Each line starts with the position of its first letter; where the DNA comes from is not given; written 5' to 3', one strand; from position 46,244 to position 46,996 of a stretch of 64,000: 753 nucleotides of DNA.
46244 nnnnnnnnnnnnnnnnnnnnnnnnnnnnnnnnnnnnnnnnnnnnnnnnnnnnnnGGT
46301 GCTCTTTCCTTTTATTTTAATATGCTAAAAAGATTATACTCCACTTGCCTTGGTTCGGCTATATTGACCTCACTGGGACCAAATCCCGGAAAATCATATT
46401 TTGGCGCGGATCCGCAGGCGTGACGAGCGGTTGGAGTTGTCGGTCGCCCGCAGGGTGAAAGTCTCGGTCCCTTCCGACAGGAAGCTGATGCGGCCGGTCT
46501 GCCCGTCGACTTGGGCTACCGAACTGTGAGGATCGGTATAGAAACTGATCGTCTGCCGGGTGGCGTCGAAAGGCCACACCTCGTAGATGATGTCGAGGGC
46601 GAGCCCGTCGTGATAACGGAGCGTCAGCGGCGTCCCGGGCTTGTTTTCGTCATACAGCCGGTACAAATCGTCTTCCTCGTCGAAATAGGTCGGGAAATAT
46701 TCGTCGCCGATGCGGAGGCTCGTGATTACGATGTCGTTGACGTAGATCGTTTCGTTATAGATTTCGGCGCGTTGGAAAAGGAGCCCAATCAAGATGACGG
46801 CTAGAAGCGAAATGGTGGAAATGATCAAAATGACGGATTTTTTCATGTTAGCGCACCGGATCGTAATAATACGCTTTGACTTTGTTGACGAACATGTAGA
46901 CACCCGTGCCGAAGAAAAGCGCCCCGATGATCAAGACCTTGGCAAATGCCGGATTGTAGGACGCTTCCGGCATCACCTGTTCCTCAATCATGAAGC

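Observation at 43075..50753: Operon next to the heliorhodopsin: TMEM164/YwaF-like membrane domain fused to an ABC ATPase, plus permease, Ig-like protein, beta-helix lipoprotein and PlsC-like acyltransferase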

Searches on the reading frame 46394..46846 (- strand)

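Call 4: search_protein_families(library=pfam, proteins=[window:46394-46846:-], max_evalue=0.01)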
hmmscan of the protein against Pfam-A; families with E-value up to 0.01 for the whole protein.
window:46394-46846:- (150 aa): 0 families

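Call 5: search_protein_families(library=ncbifam, proteins=[window:46394-46846:-], max_evalue=0.01)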
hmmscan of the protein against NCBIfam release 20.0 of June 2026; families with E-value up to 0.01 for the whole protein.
window:46394-46846:- (150 aa): 0 families

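Call 35: search_protein_families(library=pfam, proteins=[window:46394-46846:-], max_evalue=10)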
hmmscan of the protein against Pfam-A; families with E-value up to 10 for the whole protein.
window:46394-46846:- (150 aa): 2 families
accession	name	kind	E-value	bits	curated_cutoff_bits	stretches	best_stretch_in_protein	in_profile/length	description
PF12019.13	GspH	-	0.19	12.7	21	1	94-146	47-104/108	Type II transport protein GspH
PF10708.14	DUF2510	-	0.19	11.9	24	1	70-81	7-19/35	Protein of unknown function (DUF2510)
